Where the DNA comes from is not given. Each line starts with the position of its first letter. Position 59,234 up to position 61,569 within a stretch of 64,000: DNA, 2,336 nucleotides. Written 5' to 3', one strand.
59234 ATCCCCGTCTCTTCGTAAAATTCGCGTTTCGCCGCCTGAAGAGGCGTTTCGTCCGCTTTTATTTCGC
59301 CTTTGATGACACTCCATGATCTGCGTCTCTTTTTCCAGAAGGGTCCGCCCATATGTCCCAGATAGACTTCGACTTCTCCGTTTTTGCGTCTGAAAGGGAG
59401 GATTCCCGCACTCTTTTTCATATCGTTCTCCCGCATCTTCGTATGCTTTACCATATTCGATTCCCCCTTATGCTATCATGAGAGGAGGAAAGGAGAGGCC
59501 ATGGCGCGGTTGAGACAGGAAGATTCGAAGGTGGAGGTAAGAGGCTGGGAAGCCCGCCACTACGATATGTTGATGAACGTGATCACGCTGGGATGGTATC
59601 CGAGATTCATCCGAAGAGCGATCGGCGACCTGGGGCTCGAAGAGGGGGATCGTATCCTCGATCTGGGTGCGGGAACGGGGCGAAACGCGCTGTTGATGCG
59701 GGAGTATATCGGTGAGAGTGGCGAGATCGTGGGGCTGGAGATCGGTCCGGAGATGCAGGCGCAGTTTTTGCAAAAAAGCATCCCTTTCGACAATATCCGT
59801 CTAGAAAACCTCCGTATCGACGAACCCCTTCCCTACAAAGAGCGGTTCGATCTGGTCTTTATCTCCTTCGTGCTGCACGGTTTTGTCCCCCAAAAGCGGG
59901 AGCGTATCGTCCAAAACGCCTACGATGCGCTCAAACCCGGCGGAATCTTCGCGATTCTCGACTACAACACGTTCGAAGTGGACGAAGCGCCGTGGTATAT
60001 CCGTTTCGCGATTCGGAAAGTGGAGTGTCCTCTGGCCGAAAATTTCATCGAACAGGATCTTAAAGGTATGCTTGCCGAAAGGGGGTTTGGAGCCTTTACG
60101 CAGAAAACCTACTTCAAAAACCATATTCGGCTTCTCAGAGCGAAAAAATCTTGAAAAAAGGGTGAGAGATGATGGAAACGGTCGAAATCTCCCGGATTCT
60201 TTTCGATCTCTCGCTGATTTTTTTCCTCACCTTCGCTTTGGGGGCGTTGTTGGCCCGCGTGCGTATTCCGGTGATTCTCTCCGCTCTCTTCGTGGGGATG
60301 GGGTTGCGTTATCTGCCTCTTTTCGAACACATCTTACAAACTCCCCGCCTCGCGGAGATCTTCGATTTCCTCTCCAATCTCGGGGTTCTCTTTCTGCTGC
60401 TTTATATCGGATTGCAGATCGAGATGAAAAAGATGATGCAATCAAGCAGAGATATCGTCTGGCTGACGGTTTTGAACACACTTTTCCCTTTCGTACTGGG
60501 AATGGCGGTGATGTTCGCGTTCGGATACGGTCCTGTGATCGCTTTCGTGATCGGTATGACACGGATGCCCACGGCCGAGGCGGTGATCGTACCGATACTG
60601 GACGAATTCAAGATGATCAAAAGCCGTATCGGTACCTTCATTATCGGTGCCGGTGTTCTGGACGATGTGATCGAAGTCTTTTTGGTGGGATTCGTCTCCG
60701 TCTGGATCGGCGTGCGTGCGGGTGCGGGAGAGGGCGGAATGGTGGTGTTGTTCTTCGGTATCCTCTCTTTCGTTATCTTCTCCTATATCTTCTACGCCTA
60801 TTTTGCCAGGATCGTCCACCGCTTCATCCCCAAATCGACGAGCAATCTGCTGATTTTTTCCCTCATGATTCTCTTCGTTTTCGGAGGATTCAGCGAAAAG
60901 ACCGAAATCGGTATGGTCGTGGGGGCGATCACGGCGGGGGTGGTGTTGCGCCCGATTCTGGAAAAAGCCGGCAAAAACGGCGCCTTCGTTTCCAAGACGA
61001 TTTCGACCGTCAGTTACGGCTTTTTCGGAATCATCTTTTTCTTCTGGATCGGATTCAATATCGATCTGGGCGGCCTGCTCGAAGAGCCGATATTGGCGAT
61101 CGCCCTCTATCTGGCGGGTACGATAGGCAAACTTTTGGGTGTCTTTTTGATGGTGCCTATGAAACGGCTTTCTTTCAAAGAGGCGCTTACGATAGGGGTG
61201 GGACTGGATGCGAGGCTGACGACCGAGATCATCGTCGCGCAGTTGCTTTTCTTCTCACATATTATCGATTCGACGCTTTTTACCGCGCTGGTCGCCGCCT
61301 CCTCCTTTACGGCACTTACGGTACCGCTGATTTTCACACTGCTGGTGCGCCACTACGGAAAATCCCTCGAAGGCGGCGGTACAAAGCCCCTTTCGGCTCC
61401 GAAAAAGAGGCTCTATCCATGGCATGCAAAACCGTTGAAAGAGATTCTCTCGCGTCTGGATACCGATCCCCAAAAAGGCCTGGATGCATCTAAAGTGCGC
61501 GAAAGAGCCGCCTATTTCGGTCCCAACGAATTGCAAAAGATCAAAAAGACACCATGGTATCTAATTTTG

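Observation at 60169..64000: Unterminated ORF of more than 1270 codons fuses a CPA-type cation/proton antiporter in frame to a P-type (PEGL/DKTGT) ATPase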

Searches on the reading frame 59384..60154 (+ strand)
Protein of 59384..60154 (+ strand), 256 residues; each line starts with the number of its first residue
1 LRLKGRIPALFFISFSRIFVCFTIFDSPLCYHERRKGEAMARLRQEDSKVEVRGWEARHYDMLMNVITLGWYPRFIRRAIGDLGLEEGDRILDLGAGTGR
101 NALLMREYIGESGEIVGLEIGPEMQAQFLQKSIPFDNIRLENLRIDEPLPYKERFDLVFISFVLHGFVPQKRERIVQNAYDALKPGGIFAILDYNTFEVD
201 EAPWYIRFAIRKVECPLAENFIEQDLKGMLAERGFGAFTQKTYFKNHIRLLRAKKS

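Call 20: search_protein_families(library=pfam, proteins=[window:59384-60154:+], max_evalue=0.0001)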
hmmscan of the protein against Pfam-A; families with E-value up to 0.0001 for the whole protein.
window:59384-60154:+ (256 aa): 8 families
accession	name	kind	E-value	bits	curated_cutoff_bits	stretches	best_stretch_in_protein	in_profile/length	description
PF13847.12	Methyltransf_31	-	2.7e-16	60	27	1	86-195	2-113/145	Methyltransferase domain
PF13649.12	Methyltransf_25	-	4.7e-15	56.5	27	1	91-187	1-97/97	Methyltransferase domain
PF08242.18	Methyltransf_12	-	1.1e-13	52.2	30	1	92-189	1-98/98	Methyltransferase domain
PF08241.18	Methyltransf_11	-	2.1e-13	51.2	21.2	1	92-191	1-95/95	Methyltransferase domain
PF13489.12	Methyltransf_23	-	1.9e-12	47.7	27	1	72-235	5-159/164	Methyltransferase domain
PF01209.24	Ubie_methyltran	-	3.2e-12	46.8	20.1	1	57-198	17-158/233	ubiE/COQ5 methyltransferase family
PF01135.25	PCMT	-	1.7e-06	28.4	20.3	1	82-127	68-113/210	Protein-L-isoaspartate(D-aspartate) O-methyltransferase (PCMT)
PF09243.16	Rsm22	-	9.2e-05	22.4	23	0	90-184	37-133/275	Mitochondrial small ribosomal subunit Rsm22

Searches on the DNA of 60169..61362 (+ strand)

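Call 51: search_rna_families(sources=[L023, L024, L026, L027, L031, L033, L037, L044, L046, L047, L048], threshold=gathering)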
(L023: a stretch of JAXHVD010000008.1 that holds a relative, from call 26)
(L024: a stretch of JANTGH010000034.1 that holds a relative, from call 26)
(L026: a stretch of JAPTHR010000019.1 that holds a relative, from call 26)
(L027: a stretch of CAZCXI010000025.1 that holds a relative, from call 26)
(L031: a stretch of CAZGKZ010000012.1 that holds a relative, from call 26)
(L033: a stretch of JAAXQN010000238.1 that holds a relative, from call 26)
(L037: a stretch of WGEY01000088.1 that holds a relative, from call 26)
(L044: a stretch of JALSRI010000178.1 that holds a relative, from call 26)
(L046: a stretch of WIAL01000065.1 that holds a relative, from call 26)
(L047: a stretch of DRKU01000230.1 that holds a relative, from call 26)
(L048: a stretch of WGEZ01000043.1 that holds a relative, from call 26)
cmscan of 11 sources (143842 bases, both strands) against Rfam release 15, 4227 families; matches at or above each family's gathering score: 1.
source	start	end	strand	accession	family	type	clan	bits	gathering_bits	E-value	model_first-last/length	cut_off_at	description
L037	2985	3057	+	RF00005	tRNA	Gene; tRNA;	CL00001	66.3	29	7.5e-12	1-71/71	no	tRNA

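Call 52: search_rna_families(sources=[L003, L005, L011, L014, L015, L020, L022, L049, L054, L068, L079], threshold=gathering)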
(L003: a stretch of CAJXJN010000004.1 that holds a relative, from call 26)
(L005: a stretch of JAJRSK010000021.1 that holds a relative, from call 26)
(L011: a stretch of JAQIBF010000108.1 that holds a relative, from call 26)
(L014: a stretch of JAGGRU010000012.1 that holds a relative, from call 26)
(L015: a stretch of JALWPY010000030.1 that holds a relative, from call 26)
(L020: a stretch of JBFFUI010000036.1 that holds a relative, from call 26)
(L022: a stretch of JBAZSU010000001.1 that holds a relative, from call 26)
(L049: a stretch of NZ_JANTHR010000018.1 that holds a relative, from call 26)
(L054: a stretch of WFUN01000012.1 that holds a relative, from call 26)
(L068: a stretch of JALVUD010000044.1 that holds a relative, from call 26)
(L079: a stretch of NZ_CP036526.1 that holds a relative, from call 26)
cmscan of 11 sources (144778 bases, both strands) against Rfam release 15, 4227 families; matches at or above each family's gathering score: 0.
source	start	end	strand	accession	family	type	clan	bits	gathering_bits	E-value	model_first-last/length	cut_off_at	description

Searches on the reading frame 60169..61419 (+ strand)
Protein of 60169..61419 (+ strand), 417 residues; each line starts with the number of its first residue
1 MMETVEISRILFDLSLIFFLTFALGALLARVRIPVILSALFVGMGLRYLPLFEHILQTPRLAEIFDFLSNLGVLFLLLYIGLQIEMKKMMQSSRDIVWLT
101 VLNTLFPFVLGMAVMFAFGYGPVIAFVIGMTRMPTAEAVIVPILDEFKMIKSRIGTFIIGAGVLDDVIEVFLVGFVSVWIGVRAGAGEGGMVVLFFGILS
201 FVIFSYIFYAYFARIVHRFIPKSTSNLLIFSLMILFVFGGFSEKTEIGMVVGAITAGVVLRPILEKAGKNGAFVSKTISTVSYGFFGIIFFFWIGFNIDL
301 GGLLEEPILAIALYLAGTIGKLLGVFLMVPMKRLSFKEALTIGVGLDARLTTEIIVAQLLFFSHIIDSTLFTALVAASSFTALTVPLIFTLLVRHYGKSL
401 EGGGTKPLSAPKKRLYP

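Call 10: search_solved_structures(query=window:60169-61419:+, max_evalue=0.01, show_alignments=3)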
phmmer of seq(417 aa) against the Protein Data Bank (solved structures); distinct sequences matched with E-value up to 0.01: 5.
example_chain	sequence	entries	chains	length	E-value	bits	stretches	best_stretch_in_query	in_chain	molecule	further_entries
4bwz_A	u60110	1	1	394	1.1e-13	54.7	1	25-392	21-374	NA(+)/H(+) ANTIPORTER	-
5bz3_A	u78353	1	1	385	3.5e-13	53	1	25-390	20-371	Na(+)/H(+) antiporter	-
5bz2_A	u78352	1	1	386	3.6e-13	52.9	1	26-390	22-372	Na(+)/H(+) antiporter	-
8bxg_A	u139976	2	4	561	1.9e-07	34.1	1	63-395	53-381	Glutathione-regulated potassium-efflux system protein KefC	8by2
9emb_A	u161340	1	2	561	9.4e-07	31.8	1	63-395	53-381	Glutathione-regulated potassium-efflux system protein KefC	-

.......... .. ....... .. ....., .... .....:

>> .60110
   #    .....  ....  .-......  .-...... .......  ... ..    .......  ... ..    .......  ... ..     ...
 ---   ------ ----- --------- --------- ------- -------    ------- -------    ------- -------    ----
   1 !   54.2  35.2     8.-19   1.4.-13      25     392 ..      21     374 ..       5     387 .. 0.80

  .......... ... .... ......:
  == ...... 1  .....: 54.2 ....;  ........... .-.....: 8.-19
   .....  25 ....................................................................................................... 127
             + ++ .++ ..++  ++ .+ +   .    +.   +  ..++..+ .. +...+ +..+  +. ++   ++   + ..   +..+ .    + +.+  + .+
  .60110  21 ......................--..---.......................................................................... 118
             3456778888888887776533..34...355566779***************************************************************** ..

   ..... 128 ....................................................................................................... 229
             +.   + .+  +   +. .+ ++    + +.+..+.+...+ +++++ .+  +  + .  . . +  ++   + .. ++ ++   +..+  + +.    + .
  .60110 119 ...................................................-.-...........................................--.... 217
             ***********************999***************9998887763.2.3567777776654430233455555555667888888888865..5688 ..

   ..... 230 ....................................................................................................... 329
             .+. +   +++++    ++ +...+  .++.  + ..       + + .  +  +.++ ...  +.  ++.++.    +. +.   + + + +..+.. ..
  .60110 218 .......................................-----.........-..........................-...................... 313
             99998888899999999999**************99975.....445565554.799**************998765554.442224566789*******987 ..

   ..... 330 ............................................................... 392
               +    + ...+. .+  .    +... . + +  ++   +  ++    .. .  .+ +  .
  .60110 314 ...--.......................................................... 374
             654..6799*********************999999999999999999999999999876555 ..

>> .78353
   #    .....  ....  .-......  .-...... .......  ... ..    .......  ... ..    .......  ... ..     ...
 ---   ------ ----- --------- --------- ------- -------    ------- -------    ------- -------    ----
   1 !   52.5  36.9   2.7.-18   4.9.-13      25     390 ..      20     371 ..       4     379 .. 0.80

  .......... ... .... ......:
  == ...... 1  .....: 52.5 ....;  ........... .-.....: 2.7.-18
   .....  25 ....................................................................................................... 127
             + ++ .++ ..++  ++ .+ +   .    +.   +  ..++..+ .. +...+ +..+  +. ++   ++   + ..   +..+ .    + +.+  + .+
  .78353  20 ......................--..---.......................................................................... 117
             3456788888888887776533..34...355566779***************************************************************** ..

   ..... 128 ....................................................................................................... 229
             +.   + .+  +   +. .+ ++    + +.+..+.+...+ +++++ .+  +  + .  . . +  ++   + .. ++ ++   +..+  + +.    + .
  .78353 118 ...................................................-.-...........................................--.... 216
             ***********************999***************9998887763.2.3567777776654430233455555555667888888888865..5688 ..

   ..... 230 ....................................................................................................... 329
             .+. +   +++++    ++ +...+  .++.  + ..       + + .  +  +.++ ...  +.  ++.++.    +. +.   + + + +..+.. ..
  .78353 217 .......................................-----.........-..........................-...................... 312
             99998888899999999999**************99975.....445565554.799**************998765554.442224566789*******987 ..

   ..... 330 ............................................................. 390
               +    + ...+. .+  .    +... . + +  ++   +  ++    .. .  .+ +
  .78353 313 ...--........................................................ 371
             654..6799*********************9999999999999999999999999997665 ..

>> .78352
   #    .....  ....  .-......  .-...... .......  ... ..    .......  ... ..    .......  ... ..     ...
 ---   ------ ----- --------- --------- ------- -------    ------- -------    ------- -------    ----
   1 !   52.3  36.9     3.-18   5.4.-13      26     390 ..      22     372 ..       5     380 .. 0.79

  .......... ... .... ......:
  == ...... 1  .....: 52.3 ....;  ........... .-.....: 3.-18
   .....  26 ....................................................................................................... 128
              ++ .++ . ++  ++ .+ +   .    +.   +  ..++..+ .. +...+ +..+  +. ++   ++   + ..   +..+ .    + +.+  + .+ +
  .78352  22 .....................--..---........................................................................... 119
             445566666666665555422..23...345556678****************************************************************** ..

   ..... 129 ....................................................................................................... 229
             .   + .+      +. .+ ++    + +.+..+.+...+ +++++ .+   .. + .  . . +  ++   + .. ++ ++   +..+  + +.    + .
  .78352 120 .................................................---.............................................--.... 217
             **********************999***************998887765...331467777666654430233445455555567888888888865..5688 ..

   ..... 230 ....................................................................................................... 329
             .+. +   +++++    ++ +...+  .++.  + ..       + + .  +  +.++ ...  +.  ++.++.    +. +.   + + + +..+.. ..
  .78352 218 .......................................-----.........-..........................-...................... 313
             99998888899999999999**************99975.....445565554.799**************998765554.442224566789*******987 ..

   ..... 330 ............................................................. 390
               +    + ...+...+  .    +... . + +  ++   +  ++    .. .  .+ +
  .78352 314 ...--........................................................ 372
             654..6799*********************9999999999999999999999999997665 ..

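Call 21: search_protein_representatives(protein=window:60169-61368:+)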
Query: 400 residues. Proteins with E-value up to 0.001 (for the whole library): 3425; up to 1e-10: 786; up to 1e-30: 89. The best 150 are listed.
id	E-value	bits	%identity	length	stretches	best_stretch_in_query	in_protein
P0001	4.0e-240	813.2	100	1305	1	2-400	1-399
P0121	1.5e-129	449.2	56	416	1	5-399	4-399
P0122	2.9e-94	333.1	47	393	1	10-394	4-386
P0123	2.4e-93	330.1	46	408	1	7-395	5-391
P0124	1.8e-91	323.9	42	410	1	5-400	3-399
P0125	4.6e-89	316.0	45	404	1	7-400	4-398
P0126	4.6e-88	312.7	45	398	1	9-396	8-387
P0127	2.0e-79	284.3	40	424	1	4-393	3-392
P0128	2.1e-78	280.9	58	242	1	65-295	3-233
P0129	9.8e-75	268.8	42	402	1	9-397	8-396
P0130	2.9e-73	264.0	38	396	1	14-395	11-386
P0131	2.0e-72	261.3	52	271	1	160-399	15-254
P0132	9.9e-66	239.2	34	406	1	10-400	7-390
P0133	4.6e-53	197.5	41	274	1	7-259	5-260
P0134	4.8e-53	197.5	50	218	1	45-257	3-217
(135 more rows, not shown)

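Call 26: find_related_loci(query=A2, collection=genome_contigs, flank=6000)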
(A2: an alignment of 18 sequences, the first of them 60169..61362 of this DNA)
Query A2 (398 aa) in genome_contigs; peptide patterns used: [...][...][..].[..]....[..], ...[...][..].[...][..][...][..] (x = any residue, [..] = any of these).
382 stretches matched a pattern; 246 encode a relative of the query (tblastn E <= 1e-3); the best 80 are kept; 80 distinct loci.
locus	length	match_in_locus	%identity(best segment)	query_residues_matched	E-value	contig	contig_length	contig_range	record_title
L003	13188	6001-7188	65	2-398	6e-165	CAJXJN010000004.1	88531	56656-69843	MAG TPA_asm: uncultured Sulfurovum sp. isolate ERR1163086_bin.4_MetaBAT_v2.12.1_MAG genome assembly, contig: NODE_4_leng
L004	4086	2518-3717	70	2-398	2e-169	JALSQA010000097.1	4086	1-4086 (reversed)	MAG: Campylobacterales bacterium isolate 356-284_metabat2_scaf2bin.105 356-284_scaffold_18644_c1, whole genome shotgun s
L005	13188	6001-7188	64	2-398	5e-161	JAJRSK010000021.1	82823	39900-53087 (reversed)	MAG: Campylobacterales bacterium isolate Dive100_bin4.86 k141_484686, whole genome shotgun sequence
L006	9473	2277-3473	67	1-398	1e-160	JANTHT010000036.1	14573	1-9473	MAG: Sulfurospirillum sp. isolate bin3007 c_000000000583, whole genome shotgun sequence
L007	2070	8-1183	64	6-398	5e-173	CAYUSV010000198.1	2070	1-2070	MAG TPA_asm: uncultured Campylobacterales bacterium isolate SRP128015_co1_26 genome assembly, contig: NODE_116189_length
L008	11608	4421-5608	63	2-398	4e-160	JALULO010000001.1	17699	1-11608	MAG: Campylobacterales bacterium isolate S145_maxbin2_scaf2bin.041_VB S145_NODE_1001_length_17699_cov_5.601184, whole ge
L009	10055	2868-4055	63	1-398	3e-159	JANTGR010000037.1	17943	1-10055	MAG: Sulfurospirillum sp. isolate bin10080 c_000000002924, whole genome shotgun sequence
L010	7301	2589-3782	63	1-398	1e-158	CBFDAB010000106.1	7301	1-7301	MAG TPA_asm: uncultured Campylobacterales bacterium isolate SRR26215684_binner123_Refined_87 genome assembly, contig: ER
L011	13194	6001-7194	62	1-398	4e-158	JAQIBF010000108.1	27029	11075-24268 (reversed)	MAG: Helicobacteraceae bacterium isolate GH11 k119_297569, whole genome shotgun sequence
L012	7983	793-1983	62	2-398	3e-158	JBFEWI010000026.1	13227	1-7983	MAG: Sulfurovum sp. isolate Mix_mud08.2021.06.58 k141_1091961_length_13227_cov_65.1146, whole genome shotgun sequence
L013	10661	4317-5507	62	2-398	4e-158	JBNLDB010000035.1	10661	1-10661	MAG: Sulfurovum sp. isolate C1C2.bin.60.permissive NODE_35_length_10661_cov_2.916761, whole genome shotgun sequence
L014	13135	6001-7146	65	17-398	4e-157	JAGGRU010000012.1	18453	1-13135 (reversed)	MAG: Sulfurovum sp. isolate AUK004 PB_MANV_004_c_000000000299, whole genome shotgun sequence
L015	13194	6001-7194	65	2-398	1e-155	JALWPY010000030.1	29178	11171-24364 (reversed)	MAG: Campylobacterales bacterium isolate M2_maxbin2_scaf2bin.444_VB M2_NODE_1286_length_29178_cov_2.742074, whole genome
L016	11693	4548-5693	63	17-398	1e-154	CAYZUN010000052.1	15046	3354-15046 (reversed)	MAG TPA_asm: uncultured Sulfurimonas sp. isolate SRP128015_co1_20 genome assembly, contig: NODE_5873_length_15046_cov_7.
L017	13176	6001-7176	61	6-398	5e-154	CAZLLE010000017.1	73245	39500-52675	MAG TPA_asm: uncultured Campylobacterales bacterium isolate binchicken_co219_67 genome assembly, contig: k141_232585, wh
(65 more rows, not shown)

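Call 53: predict_structure(alignment_id=A2)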
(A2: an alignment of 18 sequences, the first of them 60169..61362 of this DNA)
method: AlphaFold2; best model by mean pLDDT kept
length: 398 residues; sequences in the alignment: 18
mean_pLDDT: 89.0   pTM: 0.84
mean pLDDT of the five models: 89.0, 88.0, 87.4, 87.2, 86.6
residues with pLDDT >= 90: 232; 70-90: 154; 50-70: 12; < 50: 0
segments of 3 or more residues with pLDDT < 50: none
pLDDT, mean of each block of 10 residues (from residue 1): 71 94 94 90 90 80 89 92 88 93 95 97 92 86 88 91 85 80 68 85 90 82 91 95 85 93 92 95 92 89 91 95 96 94 90 84 90 92 92 83
secondary structure, 60 per line:
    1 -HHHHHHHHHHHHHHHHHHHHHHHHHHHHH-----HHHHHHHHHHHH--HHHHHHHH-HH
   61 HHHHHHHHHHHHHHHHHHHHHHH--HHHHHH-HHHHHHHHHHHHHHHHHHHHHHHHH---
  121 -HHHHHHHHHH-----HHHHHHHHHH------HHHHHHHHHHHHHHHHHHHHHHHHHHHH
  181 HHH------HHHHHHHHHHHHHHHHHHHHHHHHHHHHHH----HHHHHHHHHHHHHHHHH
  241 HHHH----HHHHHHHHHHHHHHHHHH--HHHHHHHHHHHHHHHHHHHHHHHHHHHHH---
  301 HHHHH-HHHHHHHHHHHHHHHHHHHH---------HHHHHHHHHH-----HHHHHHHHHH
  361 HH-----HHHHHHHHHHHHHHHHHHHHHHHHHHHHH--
elements in order: H2-30 H36-47 H50-57 H59-83 H86-91 H93-117 H122-131 H137-146 H153-183 H190-219 H224-244 H249-266 H269-297 H301-305 H307-326 H336-345 H351-362 H368-396

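Call 56: fold_search(model_id=the predicted structure, library=pdb)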
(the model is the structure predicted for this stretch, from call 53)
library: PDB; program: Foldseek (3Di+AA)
matches with E <= 10: 288; with E <= 0.001: 73
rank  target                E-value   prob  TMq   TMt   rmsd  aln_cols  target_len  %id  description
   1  4bwz                  1.2e-12  1.00  0.79  0.82   3.5       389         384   23  Crystal structure of the sodium proton antiporter, NapA (released 2013-08-28)
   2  5bz2                  1.1e-11  1.00  0.68  0.70   5.2       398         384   22  CRYSTAL STRUCTURE OF THE SODIUM PROTON ANTIPORTER NAPA IN INWARD-FACING CONFORMATION (released 2016-01-20)
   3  8bxg_A                4.2e-09  1.00  0.71  0.54   5.1       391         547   19  Structure of the K/H exchanger KefC. (released 2023-12-20)
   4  9emb_A                1.2e-08  1.00  0.69  0.53   5.2       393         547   19  Structure of KefC Asp156Asn variant (released 2024-06-05)
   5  7b4l_A                1.2e-08  1.00  0.71  0.65   4.7       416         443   16  CryoEM structure of the human sodium proton exchanger NHA2 (released 2022-01-12)
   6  9emb_B                2.5e-08  1.00  0.69  0.53   5.3       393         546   18  Structure of KefC Asp156Asn variant (released 2024-06-05)
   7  8bxg_B                2.5e-08  1.00  0.68  0.52   5.4       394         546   19  Structure of the K/H exchanger KefC. (released 2023-12-20)
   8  4cz9_A                4.6e-08  1.00  0.69  0.66   5.6       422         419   17  Structure of the sodium proton antiporter PaNhaP from Pyrococcus abyssii at pH 4. (released 2014-12-17)
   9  8by2_A                5.4e-08  1.00  0.71  0.54   5.2       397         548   20  Structure of the K+/H+ exchanger KefC with GSH. (released 2023-12-27)
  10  4cz8_B                1.9e-07  1.00  0.70  0.67   5.4       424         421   17  Structure of the sodium proton antiporter PaNhaP from Pyrococcus abyssii at pH 8. (released 2014-12-17)
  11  7p1i_A                2.2e-07  1.00  0.71  0.64   4.9       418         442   16  Cryo EM structure of bison NHA2 in detergent and N-terminal extension helix (released 2022-01-26)
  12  7p1k_A                2.2e-07  1.00  0.72  0.67   4.6       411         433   18  Cryo EM structure of bison NHA2 in nano disc structure (released 2022-01-26)
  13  7b4m_A                2.4e-07  1.00  0.72  0.64   4.8       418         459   17  CryoEM structure of the human sodium proton exchanger NHA2 in nanodisc (released 2022-01-12)
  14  4czb_A                2.5e-07  1.00  0.64  0.62   6.2       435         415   15  Structure of the sodium proton antiporter MjNhaP1 from Methanocaldococcus jannaschii at pH 8. (released 2014-12-10)
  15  7p1j_A                3.0e-07  1.00  0.70  0.65   4.9       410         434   16  Cryo EM structure of bison NHA2 in detergent structure (released 2022-01-26)
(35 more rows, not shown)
